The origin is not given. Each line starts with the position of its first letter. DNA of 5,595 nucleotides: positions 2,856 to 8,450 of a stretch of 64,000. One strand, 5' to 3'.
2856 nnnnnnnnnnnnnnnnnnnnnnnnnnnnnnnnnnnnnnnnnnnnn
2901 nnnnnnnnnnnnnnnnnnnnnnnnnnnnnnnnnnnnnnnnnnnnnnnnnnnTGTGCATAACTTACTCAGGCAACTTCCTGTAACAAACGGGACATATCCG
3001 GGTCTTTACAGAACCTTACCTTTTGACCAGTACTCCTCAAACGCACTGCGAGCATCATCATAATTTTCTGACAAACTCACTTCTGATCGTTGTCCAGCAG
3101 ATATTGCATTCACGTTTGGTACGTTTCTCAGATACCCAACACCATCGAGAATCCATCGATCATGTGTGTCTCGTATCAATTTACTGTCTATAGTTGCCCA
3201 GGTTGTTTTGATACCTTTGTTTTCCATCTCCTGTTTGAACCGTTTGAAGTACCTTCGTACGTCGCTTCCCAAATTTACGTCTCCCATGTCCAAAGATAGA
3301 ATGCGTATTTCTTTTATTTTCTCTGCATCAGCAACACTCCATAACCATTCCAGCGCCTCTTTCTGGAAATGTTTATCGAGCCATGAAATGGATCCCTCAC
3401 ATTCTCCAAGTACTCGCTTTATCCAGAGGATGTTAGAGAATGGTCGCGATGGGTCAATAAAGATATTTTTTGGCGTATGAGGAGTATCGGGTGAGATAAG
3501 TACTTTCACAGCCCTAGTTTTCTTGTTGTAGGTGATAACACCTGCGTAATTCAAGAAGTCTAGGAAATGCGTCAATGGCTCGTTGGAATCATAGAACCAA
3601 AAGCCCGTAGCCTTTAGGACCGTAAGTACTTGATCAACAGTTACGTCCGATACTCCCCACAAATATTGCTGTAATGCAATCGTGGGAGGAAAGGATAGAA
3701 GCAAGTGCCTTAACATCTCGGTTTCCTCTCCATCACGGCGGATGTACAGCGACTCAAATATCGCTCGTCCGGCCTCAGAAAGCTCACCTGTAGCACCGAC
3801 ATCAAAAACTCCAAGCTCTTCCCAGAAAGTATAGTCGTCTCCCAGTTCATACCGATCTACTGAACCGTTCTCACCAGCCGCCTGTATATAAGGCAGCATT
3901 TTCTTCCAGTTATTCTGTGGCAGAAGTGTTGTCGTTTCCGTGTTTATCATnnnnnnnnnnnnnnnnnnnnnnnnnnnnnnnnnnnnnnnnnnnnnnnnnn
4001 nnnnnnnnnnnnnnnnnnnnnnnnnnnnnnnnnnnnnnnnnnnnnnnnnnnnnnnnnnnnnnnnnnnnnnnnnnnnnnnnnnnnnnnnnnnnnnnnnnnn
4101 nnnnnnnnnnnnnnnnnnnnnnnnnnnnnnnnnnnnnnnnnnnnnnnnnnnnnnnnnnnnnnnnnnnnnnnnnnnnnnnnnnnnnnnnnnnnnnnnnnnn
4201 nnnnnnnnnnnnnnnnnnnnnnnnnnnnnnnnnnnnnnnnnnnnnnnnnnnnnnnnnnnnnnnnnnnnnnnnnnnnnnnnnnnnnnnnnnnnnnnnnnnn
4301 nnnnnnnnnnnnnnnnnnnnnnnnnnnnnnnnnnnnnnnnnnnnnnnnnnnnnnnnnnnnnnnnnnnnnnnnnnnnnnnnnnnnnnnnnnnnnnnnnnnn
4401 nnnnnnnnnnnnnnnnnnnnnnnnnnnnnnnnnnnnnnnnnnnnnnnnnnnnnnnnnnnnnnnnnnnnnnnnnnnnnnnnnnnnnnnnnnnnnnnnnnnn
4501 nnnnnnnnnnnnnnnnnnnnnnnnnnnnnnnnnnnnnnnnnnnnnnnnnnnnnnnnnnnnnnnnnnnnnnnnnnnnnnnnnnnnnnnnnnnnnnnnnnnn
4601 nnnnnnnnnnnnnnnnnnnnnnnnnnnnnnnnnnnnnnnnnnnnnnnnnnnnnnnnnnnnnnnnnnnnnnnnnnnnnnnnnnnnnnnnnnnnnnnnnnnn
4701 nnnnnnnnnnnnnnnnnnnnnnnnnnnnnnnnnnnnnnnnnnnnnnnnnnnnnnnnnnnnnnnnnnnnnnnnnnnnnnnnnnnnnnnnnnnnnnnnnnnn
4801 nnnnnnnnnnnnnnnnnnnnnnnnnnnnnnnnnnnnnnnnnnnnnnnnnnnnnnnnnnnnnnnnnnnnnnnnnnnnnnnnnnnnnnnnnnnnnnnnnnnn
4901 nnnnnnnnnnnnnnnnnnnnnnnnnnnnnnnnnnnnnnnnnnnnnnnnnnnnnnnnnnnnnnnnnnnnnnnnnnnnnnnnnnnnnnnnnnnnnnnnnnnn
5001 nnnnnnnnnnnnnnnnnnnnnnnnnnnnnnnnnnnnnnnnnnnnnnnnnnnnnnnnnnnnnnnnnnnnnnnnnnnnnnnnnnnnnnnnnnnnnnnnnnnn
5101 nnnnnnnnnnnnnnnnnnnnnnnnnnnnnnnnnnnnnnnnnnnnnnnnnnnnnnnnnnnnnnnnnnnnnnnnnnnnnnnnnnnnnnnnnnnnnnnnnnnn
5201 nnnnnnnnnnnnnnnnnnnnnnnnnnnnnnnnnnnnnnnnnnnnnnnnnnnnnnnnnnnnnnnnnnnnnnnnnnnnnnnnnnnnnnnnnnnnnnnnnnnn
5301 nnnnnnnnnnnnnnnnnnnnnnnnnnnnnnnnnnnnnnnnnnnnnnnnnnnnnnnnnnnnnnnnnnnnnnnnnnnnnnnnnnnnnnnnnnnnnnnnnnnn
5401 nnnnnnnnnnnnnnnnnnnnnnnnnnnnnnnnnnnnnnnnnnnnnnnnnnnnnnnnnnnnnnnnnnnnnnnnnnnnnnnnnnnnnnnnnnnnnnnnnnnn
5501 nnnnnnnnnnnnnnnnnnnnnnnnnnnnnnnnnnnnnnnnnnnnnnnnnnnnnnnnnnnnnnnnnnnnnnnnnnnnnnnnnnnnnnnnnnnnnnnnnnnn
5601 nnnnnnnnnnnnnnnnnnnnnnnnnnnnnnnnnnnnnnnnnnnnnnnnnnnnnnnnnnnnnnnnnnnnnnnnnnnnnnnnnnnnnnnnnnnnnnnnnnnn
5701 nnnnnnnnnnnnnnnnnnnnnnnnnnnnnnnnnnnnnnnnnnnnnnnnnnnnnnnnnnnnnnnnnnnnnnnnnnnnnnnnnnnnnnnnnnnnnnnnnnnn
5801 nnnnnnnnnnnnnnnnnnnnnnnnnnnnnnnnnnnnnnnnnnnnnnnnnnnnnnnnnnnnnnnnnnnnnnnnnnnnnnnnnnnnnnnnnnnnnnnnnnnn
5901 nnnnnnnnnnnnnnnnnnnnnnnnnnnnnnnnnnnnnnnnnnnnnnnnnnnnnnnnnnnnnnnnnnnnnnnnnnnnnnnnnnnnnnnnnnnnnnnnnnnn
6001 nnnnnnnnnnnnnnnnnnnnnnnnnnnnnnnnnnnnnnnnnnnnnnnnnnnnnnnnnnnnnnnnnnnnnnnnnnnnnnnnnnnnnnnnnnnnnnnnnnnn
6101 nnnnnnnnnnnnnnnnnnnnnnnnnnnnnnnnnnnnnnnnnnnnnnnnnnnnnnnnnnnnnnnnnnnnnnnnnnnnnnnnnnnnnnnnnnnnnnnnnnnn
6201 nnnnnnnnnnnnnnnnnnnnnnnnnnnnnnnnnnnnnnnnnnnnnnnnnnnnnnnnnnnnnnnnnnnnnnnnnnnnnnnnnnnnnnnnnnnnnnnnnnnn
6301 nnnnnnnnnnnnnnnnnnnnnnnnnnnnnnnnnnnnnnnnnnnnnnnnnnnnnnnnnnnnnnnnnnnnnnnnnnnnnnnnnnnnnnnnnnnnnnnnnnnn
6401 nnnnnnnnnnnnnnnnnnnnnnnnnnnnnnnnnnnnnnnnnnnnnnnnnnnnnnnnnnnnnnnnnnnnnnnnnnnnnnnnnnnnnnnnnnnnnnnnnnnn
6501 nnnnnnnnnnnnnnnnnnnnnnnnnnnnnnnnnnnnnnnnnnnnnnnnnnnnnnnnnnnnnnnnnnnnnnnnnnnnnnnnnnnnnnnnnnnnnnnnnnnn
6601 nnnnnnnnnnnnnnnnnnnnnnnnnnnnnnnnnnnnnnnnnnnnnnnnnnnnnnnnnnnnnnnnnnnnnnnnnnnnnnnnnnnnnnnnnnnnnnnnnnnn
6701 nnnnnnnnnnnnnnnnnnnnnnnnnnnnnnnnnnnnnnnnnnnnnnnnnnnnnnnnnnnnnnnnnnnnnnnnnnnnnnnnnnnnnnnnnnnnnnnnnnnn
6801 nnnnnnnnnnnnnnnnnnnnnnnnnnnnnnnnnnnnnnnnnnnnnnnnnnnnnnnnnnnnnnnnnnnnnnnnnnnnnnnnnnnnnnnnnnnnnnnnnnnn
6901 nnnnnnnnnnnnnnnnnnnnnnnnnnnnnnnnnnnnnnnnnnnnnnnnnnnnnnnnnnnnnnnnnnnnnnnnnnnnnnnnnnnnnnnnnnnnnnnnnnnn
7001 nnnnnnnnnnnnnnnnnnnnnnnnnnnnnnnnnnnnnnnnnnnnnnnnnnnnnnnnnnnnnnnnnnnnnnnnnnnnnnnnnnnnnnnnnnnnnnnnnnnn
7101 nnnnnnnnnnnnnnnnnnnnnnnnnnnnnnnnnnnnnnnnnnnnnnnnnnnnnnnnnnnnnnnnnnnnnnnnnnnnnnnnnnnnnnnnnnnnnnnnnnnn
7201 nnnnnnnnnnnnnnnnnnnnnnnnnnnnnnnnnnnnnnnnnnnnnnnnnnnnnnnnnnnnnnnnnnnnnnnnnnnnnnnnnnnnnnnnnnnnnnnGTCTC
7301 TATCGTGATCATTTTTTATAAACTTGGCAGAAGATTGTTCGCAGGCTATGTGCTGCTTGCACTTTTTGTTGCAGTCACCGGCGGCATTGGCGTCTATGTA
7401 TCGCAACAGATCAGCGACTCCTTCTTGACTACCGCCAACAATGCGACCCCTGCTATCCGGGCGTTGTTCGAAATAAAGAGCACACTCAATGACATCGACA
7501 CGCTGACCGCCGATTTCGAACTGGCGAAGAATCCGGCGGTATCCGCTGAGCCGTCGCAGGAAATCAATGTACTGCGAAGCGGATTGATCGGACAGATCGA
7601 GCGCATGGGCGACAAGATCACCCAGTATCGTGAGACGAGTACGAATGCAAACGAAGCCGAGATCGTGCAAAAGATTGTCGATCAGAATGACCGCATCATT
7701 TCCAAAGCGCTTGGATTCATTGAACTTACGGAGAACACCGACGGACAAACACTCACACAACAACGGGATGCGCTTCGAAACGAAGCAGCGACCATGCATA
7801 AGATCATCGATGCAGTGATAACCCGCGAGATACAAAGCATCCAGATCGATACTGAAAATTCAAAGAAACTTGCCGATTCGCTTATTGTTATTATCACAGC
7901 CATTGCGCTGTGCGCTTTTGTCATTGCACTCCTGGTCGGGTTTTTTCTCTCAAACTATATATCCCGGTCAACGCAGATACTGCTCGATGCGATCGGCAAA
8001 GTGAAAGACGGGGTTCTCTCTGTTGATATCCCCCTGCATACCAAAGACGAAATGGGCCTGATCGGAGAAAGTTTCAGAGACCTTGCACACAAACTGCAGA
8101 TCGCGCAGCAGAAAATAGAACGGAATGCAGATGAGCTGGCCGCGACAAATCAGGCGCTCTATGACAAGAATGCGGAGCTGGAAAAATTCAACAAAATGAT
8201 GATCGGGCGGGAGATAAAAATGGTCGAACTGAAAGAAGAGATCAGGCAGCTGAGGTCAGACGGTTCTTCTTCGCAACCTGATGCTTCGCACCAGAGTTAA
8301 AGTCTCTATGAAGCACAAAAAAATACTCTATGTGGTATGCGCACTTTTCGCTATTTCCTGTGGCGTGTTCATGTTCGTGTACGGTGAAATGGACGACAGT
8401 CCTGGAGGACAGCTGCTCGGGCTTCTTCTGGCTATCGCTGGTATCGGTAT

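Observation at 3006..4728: Overlapping two-gene operon of unknown function next to an R-M system in a low-GC island: candidate undescribed defence module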

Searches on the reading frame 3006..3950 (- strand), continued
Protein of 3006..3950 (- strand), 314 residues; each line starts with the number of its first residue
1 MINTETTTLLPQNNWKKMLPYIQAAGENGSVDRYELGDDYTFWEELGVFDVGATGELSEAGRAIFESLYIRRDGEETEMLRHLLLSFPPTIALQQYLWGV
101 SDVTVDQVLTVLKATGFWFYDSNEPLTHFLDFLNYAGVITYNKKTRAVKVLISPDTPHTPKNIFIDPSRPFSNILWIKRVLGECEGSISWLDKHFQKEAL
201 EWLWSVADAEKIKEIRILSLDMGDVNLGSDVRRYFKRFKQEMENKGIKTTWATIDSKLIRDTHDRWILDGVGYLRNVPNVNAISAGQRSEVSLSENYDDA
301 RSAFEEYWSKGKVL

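Call 46: search_protein_families(library=pfam, proteins=[P0215, P0279, P0288, P0301, P0305, P0274, P0300, P0303, P0187, P0259], max_evalue=0.01)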
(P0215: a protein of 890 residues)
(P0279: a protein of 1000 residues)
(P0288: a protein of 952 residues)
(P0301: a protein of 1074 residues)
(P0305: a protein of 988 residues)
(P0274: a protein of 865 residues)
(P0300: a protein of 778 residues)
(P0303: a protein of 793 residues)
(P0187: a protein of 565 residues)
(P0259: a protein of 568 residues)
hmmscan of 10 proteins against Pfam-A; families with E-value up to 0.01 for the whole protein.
P0215 (890 aa): 1 family
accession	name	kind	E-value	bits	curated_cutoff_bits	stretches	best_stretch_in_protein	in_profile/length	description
PF18317.6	SDH_C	-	0.0027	17.8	25.8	1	69-86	6-23/31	Shikimate 5'-dehydrogenase C-terminal domain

P0279 (1000 aa): 2 families
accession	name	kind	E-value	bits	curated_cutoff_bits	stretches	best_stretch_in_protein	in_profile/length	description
PF03235.19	GmrSD_N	-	2.1e-31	110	33.2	1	282-509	2-197/199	GmrSD restriction endonuclease, N-terminal domain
PF18273.6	T3RM_EcoP15I_C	-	0.0018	19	25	0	864-924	34-94/97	Type III R-M EcoP15I C-terminal domain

P0288 (952 aa): 1 family
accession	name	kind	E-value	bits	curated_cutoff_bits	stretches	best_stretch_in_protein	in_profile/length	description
PF03235.19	GmrSD_N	-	8.7e-31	108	33.2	1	228-453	2-193/199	GmrSD restriction endonuclease, N-terminal domain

P0301 (1074 aa): 2 families
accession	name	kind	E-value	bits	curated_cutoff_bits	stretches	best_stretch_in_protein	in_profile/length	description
PF03235.19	GmrSD_N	-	1.6e-32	113.7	33.2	1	339-566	4-198/199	GmrSD restriction endonuclease, N-terminal domain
PF11564.14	BpuJI_N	-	7.4e-10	38.9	25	1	92-211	83-205/278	Restriction endonuclease BpuJI - N terminal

P0305 (988 aa): 2 families
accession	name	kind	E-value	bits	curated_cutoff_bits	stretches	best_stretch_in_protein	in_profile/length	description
PF03235.19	GmrSD_N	-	1e-28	101.2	33.2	1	259-498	1-198/199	GmrSD restriction endonuclease, N-terminal domain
PF12358.13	DUF3644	-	0.0028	17.7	27.6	1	733-819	24-110/183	Domain of unknown function (DUF3644)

P0274 (865 aa): 5 families
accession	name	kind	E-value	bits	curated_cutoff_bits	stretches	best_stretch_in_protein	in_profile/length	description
PF03235.19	GmrSD_N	-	4.1e-29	102.6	33.2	1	24-393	4-196/199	GmrSD restriction endonuclease, N-terminal domain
PF14947.12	HTH_45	-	2.3e-08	34.4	25.5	1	162-221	6-68/77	Winged helix-turn-helix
PF21715.3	CggR_N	-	0.001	19.1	30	0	281-310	40-69/71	CggR N-terminal DNA binding domain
PF22167.2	PH0730-like_N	-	0.0053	17.3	30.2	0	282-302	39-59/60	PH0730-like, N-terminal domain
PF25213.1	HVO_A0261_N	-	0.0089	16.3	35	0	166-221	15-73/86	HVO_A0261 N-terminal domain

P0300 (778 aa): 3 families
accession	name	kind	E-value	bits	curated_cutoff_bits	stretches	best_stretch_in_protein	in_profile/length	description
PF00176.29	SNF2-rel_dom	-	4.3e-49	167.6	24.9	2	174-343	1-179/290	SNF2-related domain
PF00271.37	Helicase_C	-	7.8e-21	74.8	23.5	1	435-545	3-110/110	Helicase conserved C-terminal domain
PF04851.21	ResIII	-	5.2e-09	36.7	22.5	1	190-327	28-162/164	Type III restriction enzyme, res subunit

P0303 (793 aa): 5 families
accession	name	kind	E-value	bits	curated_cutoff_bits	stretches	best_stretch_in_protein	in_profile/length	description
PF00176.29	SNF2-rel_dom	-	1.5e-50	172.4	24.9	1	202-455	1-286/290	SNF2-related domain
PF00271.37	Helicase_C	-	5.6e-22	78.5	23.5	1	465-575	2-110/110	Helicase conserved C-terminal domain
PF04851.21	ResIII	-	1.6e-08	35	22.5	1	216-351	26-162/164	Type III restriction enzyme, res subunit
PF00270.35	DEAD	-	4.7e-07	30.1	26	1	202-339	3-145/167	DEAD/DEAH box helicase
PF16203.11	ERCC3_RAD25_C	-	0.0002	21.2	27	1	467-578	50-152/248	ERCC3/RAD25/XPB C-terminal helicase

P0187 (565 aa): 2 families
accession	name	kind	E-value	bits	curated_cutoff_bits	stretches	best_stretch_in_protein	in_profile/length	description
PF19191.5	HEF_HK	-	0.00055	20.8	24.1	0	256-293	28-65/67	HEF_HK domain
PF08702.15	Fib_alpha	-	0.004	17.8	29.9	1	260-361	28-122/143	Fibrinogen alpha/beta chain family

P0259 (568 aa): 3 families
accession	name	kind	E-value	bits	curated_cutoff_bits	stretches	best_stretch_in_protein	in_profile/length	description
PF16640.11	Big_3_5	-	0.00044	21.2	35.5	0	224-281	32-86/88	Bacterial Ig-like domain (group 3)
PF02369.22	Big_1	-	0.0039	17.7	34.9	0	210-268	25-84/93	Bacterial Ig-like domain (group 1)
PF09134.16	Invasin_D3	-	0.0065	17.4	33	0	209-268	27-86/98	Invasin, domain 3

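Call 54: search_protein_families(library=pfam, alignment_id=A3, max_evalue=1)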
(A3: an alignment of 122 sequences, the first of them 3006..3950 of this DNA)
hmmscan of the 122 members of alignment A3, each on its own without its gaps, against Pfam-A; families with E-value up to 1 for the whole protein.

A. member 1, window:3006-3950:- (314 aa): 0 families

B. families by the number of members that match (of 122 scanned): 154 families (the first 25 are shown)
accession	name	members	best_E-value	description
PF16565.11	MIT_C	14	0.00012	Phospholipase D-like domain at C-terminus of MIT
PF09821.14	AAA_assoc_C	7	0.0023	C-terminal AAA-associated domain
PF03235.19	GmrSD_N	6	1.6e-32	GmrSD restriction endonuclease, N-terminal domain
PF00176.29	SNF2-rel_dom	3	1.5e-50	SNF2-related domain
PF00271.37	Helicase_C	3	5.6e-22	Helicase conserved C-terminal domain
PF07719.23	TPR_2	3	2e-16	Tetratricopeptide repeat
PF14559.12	TPR_19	3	1.1e-08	Tetratricopeptide repeat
PF23967.1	DUF7295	3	0.015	Family of unknown function (DUF7295)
PF10543.14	ORF6N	2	8.6e-35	ORF6N domain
PF00515.34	TPR_1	2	2.3e-13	Tetratricopeptide repeat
PF13181.12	TPR_8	2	2.8e-10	Tetratricopeptide repeat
PF04851.21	ResIII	2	5.2e-09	Type III restriction enzyme, res subunit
PF12895.13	ANAPC3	2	3.1e-08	Anaphase-promoting complex, cyclosome, subunit 3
PF13428.12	TPR_14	2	2e-06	Tetratricopeptide repeat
PF13401.12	AAA_22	2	1.8e-05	AAA domain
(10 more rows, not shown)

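Call 59: find_related_loci(query=A1, collection=genome_contigs, flank=10000)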
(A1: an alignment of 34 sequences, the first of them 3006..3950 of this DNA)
Query A1 (314 aa) in genome_contigs; peptide patterns used: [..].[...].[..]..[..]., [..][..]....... (x = any residue, [..] = any of these).
107 stretches matched a pattern; 28 encode a relative of the query (tblastn E <= 1e-3); 28 distinct loci.
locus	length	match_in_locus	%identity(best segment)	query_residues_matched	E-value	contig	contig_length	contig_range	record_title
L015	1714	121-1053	81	1-311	0e+0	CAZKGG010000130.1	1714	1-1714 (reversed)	MAG TPA_asm: uncultured Candidatus Saccharibacteria bacterium isolate SRP342105_co2_44 genome assembly, contig: NODE_121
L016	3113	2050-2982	82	1-311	0e+0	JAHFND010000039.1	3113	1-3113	MAG: bacterium isolate nzgw472 NODE_54909_length_3114_cov_4.598730, whole genome shotgun sequence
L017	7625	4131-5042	84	7-310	2e-178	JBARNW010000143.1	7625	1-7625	MAG: Minisyncoccia bacterium isolate MFD12107_ilm_asm_bin28 k127_51449, whole genome shotgun sequence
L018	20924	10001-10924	71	4-311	4e-157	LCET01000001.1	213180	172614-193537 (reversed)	MAG: Candidatus Woesebacteria bacterium GW2011_GWC1_42_9 UV51_C0001, whole genome shotgun sequence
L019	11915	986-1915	69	2-311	5e-154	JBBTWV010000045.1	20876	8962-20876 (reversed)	MAG: Patescibacteria group bacterium isolate H32-bin004 H32_bin004_000000000045, whole genome shotgun sequence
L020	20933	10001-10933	68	2-312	3e-152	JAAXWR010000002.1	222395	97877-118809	MAG: Candidatus Yonathbacteria bacterium isolate W9_Combined_metabat2_032 W9_Combined_metabat2_032_NODE_22, whole genome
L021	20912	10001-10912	68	9-311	5e-148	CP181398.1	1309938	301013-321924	MAG: Candidatus Kerfeldbacteria bacterium isolate MKparc4 chromosome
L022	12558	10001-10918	68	1-311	6e-147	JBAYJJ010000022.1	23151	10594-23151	MAG: Patescibacteria group bacterium isolate SO_2016_GW1_53 scaffold03862_OW334_2016, whole genome shotgun sequence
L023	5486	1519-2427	55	7-308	6e-118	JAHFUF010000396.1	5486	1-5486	MAG: Blastocatellia bacterium isolate nzgw73 NODE_32782_length_5487_cov_2.547521, whole genome shotgun sequence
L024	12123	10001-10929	63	2-314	1e-114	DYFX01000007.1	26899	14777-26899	MAG TPA_asm: Candidatus Paceibacter sp. isolate BE2011_4_66_9 Afr_mines_BE2011_574_length_26899_cov_3_445947, whole geno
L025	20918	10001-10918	53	8-312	2e-106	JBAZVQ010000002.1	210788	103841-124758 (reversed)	MAG: Patescibacteria group bacterium isolate SO_2017_GW1_256 NODE_487_length_210788_cov_10.051780_OW334_2017, whole geno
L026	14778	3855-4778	42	1-312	2e-74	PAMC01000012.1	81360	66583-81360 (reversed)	MAG: bacterium isolate SAT3048 218418, whole genome shotgun sequence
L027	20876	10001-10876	43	13-307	2e-69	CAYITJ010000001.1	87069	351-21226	MAG TPA_asm: uncultured Candidatus Saccharibacteria bacterium isolate ERP119705_co7_478 genome assembly, contig: NODE_11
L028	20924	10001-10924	41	3-312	4e-71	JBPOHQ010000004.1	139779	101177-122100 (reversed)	MAG: Candidatus Nomurabacteria bacterium isolate MAG_121 c_000000368230, whole genome shotgun sequence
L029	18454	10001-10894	41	9-307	1e-66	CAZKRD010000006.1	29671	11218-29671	MAG TPA_asm: uncultured Candidatus Saccharibacteria bacterium isolate SRP179991_co3_31 genome assembly, contig: NODE_279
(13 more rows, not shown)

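Call 75: list_cluster_members(proteins=[P0001, P0121, P0115])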
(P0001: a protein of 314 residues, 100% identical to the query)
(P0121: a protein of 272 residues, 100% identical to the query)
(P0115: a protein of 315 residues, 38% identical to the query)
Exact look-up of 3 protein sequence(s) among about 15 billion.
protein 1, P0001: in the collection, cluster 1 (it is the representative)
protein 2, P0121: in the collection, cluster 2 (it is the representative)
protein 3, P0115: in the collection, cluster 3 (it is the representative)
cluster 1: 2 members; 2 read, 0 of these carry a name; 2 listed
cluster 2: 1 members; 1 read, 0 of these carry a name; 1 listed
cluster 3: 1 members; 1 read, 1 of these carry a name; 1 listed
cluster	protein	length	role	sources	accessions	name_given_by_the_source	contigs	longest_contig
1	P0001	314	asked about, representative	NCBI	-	-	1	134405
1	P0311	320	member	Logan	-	-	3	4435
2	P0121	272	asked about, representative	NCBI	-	-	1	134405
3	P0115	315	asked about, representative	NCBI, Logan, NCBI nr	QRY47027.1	hypothetical protein JVX93_09630 [Mycolicibacterium boenickei]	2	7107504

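Call 77: find_related_loci(query=A1, collection=viral_contigs, flank=8000)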
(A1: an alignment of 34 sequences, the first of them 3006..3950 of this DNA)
Query A1 (314 aa) in viral_contigs; peptide patterns used: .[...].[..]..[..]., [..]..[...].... (x = any residue, [..] = any of these).
246 stretches matched a pattern, but none encodes a relative of the query by tblastn (E <= 1e-3).

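Call 78: search_dna_similar(query=window:3006-3950:-, collection=plasmids, mode=protein, max_evalue=0.001, max_rows=20)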
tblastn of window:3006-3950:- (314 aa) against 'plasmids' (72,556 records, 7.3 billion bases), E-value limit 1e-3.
No match.

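Call 79: search_dna_similar(query=window:3006-3950:-, collection=phages, mode=protein, max_evalue=0.001, max_rows=20)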
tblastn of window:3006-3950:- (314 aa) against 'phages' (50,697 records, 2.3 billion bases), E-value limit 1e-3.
No match.

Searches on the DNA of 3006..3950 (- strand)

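Call 92: search_rna_families(source=L017, start=1, end=3400, threshold=evalue, max_evalue=1)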
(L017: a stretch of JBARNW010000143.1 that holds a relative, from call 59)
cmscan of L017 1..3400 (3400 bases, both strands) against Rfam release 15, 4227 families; matches with E-value up to 1: 0.
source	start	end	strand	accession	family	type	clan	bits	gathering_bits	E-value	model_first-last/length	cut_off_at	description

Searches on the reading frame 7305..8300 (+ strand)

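Call 86: search_protein_families(library=pfam, proteins=[window:7305-8300:+], max_evalue=0.0001)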
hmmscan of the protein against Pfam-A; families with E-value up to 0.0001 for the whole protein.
window:7305-8300:+ (331 aa): 2 families
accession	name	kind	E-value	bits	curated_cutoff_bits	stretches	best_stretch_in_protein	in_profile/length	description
PF12729.13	4HB_MCP_1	-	3.1e-10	40.3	27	1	6-188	3-179/181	Four helix bundle sensory module for signal transduction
PF00672.30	HAMP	-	1.9e-07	31.7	25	1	214-265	1-52/53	HAMP domain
